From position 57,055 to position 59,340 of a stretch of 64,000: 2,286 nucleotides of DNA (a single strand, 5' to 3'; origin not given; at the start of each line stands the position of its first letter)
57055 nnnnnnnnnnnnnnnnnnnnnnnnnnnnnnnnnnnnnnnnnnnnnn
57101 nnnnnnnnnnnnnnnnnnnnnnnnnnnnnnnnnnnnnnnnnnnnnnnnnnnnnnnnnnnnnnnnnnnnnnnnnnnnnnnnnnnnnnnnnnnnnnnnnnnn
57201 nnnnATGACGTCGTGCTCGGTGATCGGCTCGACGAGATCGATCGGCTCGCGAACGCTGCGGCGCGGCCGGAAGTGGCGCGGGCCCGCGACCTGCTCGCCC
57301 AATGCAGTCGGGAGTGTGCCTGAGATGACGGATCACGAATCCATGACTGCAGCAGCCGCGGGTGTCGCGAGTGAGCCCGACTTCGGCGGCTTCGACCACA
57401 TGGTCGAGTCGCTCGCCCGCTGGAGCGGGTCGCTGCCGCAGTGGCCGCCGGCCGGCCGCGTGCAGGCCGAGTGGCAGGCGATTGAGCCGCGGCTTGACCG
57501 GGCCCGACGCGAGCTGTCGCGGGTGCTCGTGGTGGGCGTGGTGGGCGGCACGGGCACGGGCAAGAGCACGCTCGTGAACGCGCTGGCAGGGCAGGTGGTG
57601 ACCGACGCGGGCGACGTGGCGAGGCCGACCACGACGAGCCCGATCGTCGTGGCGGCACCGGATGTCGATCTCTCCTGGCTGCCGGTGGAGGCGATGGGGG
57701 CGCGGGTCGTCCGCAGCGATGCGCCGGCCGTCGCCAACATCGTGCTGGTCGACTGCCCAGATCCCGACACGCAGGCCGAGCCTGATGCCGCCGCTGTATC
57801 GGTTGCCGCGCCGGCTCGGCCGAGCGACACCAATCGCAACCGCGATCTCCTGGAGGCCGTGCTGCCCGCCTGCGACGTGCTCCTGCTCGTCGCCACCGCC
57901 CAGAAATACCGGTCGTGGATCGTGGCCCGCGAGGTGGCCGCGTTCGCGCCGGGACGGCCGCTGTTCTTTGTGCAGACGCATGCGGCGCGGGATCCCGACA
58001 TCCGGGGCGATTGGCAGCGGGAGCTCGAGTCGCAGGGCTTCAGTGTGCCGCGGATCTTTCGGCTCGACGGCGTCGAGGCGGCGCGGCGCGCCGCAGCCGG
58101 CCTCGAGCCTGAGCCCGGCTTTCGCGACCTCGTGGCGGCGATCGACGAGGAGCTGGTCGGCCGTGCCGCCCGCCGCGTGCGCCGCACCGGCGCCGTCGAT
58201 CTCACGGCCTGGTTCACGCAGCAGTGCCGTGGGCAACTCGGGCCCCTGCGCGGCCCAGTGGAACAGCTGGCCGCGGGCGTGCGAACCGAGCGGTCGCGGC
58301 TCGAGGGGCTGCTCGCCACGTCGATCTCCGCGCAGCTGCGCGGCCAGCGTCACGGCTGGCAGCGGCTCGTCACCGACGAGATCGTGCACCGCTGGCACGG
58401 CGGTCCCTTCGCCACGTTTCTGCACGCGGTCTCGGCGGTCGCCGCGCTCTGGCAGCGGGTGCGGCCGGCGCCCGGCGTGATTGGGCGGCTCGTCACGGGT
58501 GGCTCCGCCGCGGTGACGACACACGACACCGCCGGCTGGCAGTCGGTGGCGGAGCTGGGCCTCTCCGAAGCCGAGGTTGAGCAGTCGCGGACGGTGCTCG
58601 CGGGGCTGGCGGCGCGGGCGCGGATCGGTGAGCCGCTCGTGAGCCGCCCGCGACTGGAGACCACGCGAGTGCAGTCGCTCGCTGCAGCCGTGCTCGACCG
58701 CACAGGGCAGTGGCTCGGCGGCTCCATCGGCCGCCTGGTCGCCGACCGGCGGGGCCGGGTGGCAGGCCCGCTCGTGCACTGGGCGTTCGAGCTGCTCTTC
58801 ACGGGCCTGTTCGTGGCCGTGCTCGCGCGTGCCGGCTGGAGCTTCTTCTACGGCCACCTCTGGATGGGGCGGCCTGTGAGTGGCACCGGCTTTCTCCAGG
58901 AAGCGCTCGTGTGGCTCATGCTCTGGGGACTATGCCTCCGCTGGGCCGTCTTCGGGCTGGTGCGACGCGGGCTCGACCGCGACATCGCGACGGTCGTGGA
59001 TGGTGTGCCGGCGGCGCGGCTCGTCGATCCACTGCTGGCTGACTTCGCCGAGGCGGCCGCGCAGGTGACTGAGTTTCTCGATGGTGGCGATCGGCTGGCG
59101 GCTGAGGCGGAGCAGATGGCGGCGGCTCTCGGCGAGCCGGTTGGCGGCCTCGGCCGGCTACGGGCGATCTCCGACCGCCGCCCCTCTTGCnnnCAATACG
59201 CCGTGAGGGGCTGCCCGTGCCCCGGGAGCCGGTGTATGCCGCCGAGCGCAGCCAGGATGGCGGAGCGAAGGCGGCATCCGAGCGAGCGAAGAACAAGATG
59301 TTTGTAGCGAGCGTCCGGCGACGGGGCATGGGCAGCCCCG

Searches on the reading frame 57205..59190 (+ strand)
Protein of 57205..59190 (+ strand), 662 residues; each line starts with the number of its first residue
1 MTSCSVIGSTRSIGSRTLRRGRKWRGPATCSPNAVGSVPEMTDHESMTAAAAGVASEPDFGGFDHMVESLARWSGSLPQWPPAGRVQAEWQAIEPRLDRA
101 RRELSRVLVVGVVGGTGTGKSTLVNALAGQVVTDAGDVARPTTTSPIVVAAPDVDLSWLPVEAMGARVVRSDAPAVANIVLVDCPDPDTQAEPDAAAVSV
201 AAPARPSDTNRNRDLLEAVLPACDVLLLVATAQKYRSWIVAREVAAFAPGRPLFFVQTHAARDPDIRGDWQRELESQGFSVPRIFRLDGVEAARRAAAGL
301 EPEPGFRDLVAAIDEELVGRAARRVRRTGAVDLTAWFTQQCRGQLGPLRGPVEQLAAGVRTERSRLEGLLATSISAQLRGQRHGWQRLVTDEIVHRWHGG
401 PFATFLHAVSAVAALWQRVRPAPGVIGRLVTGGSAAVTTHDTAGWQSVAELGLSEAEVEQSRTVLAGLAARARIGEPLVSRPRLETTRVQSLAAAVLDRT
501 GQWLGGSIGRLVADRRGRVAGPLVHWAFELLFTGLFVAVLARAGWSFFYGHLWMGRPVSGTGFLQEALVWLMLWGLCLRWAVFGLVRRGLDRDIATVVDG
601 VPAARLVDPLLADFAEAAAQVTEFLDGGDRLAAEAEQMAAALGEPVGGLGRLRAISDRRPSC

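Call 28: find_homologous_proteins(query=window:57205-59190:+, max_evalue=1e-30)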
Query window:57205-59190:+ (662 aa): 504 proteins with E <= 1e-30 among 8000 candidates; the best 120 are listed.
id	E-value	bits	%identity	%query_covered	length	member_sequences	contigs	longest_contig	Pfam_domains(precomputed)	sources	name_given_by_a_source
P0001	0.0e+0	1349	100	93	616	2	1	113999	-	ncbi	ncbi:MAG: GTPase domain-containing protein [Pirellulales bacterium]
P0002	0.0e+0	1258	93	94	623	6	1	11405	PF00350.30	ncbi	-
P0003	0.0e+0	1256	93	94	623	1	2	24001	-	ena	-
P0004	0.0e+0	1246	93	93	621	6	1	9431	-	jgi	jgi:energy-coupling factor transporter ATP-binding protein EcfA2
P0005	0.0e+0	1226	91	93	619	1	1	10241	-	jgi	jgi:energy-coupling factor transporter ATP-binding protein EcfA2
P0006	0.0e+0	1211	90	93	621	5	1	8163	PF00350.30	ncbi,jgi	jgi:hypothetical protein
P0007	0.0e+0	1205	90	93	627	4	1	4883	-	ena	-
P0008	0.0e+0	1205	91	91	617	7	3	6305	-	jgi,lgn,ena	jgi:energy-coupling factor transporter ATP-binding protein EcfA2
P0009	0.0e+0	1204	90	93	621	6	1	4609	-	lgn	-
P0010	0.0e+0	1199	90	91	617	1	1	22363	-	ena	-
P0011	0.0e+0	1179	87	94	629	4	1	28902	PF01926.30,PF00350.30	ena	-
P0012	0.0e+0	1148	85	91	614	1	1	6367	-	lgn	-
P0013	0.0e+0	1076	79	93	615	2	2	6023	PF00350.30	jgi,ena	jgi:energy-coupling factor transporter ATP-binding protein EcfA2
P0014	0.0e+0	1059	81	89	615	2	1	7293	PF00350.30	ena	-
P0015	0.0e+0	1057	80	93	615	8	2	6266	-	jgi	jgi:energy-coupling factor transporter ATP-binding protein EcfA2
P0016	0.0e+0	1025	77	93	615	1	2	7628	PF00350.30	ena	-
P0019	5.1e-278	942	71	90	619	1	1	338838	PF00350.30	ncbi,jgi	jgi:hypothetical protein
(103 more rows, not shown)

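Call 29: find_encoding_contigs(protein=P0003, flank=10000, max_places=3)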
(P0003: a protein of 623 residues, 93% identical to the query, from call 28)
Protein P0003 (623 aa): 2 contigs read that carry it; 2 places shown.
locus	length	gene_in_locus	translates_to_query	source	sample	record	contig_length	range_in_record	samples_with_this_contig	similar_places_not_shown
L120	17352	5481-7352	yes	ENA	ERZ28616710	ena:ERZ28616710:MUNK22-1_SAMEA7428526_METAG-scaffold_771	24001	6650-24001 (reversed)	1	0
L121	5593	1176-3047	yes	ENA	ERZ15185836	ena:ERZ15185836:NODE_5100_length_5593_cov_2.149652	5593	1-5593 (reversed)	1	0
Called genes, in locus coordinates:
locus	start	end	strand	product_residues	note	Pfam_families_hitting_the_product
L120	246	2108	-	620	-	PF03169:OPT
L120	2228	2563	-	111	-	-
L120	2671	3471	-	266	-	PF00753:Lactamase_B, PF19583:ODP (weak)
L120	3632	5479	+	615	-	PF01926:MMR_HSR1 (faint)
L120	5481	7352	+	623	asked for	-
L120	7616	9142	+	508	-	PF00497:SBP_bac_3, PF00528:BPD_transp_1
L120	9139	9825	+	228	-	PF00005:ABC_tran, PF02463:SMC_N (faint), PF13304:AAA_21 (weak)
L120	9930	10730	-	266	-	-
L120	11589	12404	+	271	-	PF07596:SBP_bac_10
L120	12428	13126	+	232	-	-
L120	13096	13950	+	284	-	PF01209:Ubie_methyltran (weak), PF13847:Methyltransf_31, PF08241:Methyltransf_11, PF08242:Methyltransf_12, PF13649:Methyltransf_25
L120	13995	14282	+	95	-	PF03992:ABM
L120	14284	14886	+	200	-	PF00117:GATase, PF07722:Peptidase_C26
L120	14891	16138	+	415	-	PF03453:MoeA_N, PF00994:MoCF_biosynth, PF03454:MoeA_C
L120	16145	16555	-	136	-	PF08332:CaMKII_AD, PF13474:SnoaL_3 (weak), PF14534:DUF4440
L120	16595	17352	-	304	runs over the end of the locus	PF02511:Thy1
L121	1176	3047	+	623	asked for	-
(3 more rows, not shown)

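Call 30: find_encoding_contigs(protein=P0010, flank=10000, max_places=3)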
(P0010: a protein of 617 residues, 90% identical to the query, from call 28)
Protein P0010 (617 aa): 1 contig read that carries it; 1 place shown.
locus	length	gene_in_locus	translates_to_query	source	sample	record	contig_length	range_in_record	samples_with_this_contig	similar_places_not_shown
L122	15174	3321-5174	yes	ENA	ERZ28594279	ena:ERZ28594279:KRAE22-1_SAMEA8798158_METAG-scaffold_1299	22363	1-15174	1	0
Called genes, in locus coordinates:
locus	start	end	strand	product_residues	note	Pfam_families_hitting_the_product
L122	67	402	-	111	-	-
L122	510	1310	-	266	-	PF00753:Lactamase_B, PF19583:ODP (weak)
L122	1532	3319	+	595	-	PF01926:MMR_HSR1 (faint)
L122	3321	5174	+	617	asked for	-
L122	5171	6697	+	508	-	PF00497:SBP_bac_3, PF00528:BPD_transp_1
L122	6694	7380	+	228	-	PF00005:ABC_tran, PF02463:SMC_N (faint), PF13304:AAA_21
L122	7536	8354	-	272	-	-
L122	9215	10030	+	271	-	PF07596:SBP_bac_10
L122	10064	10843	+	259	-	-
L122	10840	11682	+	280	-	PF13847:Methyltransf_31, PF08241:Methyltransf_11, PF08242:Methyltransf_12 (weak), PF13649:Methyltransf_25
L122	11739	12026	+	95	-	PF03992:ABM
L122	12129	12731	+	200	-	PF00117:GATase, PF07722:Peptidase_C26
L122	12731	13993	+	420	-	PF03453:MoeA_N, PF00994:MoCF_biosynth, PF03454:MoeA_C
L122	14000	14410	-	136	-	PF08332:CaMKII_AD, PF13474:SnoaL_3, PF14534:DUF4440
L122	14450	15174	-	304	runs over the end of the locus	PF02511:Thy1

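Call 31: find_encoding_contigs(protein=P0011, flank=10000, max_places=3)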
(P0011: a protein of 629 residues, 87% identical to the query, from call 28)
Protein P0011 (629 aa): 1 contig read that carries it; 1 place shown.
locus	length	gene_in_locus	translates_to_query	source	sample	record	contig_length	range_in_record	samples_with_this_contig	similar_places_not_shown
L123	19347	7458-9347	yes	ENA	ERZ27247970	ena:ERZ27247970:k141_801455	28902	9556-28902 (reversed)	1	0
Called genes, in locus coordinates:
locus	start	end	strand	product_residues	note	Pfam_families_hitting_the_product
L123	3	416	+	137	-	?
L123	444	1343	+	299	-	PF00483:NTP_transferase, PF12804:NTP_transf_3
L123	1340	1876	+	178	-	PF00908:dTDP_sugar_isom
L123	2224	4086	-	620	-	PF03169:OPT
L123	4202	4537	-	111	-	-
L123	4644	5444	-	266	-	PF00753:Lactamase_B, PF19583:ODP (weak)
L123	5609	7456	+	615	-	PF01926:MMR_HSR1 (faint)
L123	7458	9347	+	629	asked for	PF00350:Dynamin_N (faint), PF01926:MMR_HSR1 (faint)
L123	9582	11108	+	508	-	PF00497:SBP_bac_3, PF00528:BPD_transp_1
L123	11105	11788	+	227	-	PF02463:SMC_N (faint), PF00005:ABC_tran, PF13304:AAA_21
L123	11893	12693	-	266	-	-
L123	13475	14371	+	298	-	PF07963:N_methyl (weak), PF07596:SBP_bac_10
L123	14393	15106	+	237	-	PF07589:PEP_exosort_dom (weak)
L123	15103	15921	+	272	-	PF01209:Ubie_methyltran (weak), PF13847:Methyltransf_31, PF08241:Methyltransf_11, PF08242:Methyltransf_12 (weak), PF13649:Methyltransf_25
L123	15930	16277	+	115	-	PF03992:ABM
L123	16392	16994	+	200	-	PF00117:GATase, PF07722:Peptidase_C26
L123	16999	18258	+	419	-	PF03453:MoeA_N, PF00994:MoCF_biosynth, PF03454:MoeA_C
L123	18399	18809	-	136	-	PF08332:CaMKII_AD, PF13474:SnoaL_3, PF14534:DUF4440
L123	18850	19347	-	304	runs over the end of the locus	PF02511:Thy1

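Call 51: find_encoding_contigs(protein=P0014, flank=10000, max_places=2)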
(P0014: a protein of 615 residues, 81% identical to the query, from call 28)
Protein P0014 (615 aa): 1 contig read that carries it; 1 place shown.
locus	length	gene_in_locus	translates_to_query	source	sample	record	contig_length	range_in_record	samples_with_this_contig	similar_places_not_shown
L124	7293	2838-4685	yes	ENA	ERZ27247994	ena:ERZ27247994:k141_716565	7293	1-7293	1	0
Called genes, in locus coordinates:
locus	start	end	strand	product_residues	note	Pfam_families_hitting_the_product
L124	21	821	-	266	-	PF00753:Lactamase_B, PF19583:ODP (weak)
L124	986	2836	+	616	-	PF01926:MMR_HSR1 (faint)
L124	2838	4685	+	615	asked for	PF00350:Dynamin_N (faint)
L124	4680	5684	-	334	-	PF14305:ATPgrasp_TupA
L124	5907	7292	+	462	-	?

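Call 52: find_encoding_contigs(protein=P0016, flank=10000, max_places=2)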
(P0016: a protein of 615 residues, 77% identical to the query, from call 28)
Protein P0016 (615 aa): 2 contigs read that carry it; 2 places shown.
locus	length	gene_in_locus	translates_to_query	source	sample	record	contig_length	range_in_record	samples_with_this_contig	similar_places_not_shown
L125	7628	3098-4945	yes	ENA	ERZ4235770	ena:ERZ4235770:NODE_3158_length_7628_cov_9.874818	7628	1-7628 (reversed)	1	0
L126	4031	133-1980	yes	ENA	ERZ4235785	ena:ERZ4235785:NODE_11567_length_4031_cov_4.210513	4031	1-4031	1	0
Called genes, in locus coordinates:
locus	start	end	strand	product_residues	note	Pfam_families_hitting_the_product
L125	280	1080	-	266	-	PF00753:Lactamase_B, PF19583:ODP (weak)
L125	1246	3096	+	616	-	PF01926:MMR_HSR1 (faint)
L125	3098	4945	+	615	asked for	PF00350:Dynamin_N (faint)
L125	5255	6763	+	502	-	PF00497:SBP_bac_3, PF00528:BPD_transp_1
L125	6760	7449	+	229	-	PF02463:SMC_N (faint), PF00005:ABC_tran, PF13304:AAA_21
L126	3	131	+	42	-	?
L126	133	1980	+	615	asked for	PF00350:Dynamin_N (faint)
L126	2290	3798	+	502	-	PF00497:SBP_bac_3, PF00528:BPD_transp_1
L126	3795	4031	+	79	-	?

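Call 53: find_encoding_contigs(protein=P0019, flank=10000, max_places=2)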
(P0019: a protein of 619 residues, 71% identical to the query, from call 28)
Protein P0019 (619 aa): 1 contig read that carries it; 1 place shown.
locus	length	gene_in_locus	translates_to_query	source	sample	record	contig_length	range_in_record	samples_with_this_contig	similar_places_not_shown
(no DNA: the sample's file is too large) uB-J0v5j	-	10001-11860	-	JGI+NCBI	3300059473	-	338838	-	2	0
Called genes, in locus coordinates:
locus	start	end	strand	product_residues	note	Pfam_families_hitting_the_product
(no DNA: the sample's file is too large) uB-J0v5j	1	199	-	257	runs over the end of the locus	-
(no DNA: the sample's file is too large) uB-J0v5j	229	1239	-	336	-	PF13577:SnoaL_4 (weak), PF14534:DUF4440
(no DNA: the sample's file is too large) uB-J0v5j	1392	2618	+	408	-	PF04389:Peptidase_M28, PF05343:Peptidase_M42 (faint), PF01546:Peptidase_M20, PF07687:M20_dimer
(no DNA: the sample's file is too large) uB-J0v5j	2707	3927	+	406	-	PF00180:Iso_dh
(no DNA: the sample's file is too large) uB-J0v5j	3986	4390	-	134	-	-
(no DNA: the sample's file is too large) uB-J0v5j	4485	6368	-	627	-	PF03169:OPT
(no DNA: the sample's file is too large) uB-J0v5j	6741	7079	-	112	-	-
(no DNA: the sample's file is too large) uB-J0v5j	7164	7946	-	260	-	PF00753:Lactamase_B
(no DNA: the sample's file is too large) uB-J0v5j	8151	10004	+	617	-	PF01926:MMR_HSR1 (faint)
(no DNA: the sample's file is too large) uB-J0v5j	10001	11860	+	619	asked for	PF00350:Dynamin_N (faint)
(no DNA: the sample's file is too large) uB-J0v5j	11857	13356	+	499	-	PF00497:SBP_bac_3, PF00528:BPD_transp_1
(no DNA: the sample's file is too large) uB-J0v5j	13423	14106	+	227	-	PF02463:SMC_N (faint), PF00005:ABC_tran, PF13304:AAA_21 (weak)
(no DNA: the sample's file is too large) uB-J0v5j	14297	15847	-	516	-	-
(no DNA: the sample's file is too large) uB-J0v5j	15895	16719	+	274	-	PF07596:SBP_bac_10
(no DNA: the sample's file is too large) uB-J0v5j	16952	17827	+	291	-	PF14717:DUF4465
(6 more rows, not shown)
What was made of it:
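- In the window lineage, the element and a new spacer separate a GTPase gene and a transporter gene that overlap in relatives (calls 30, 53).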
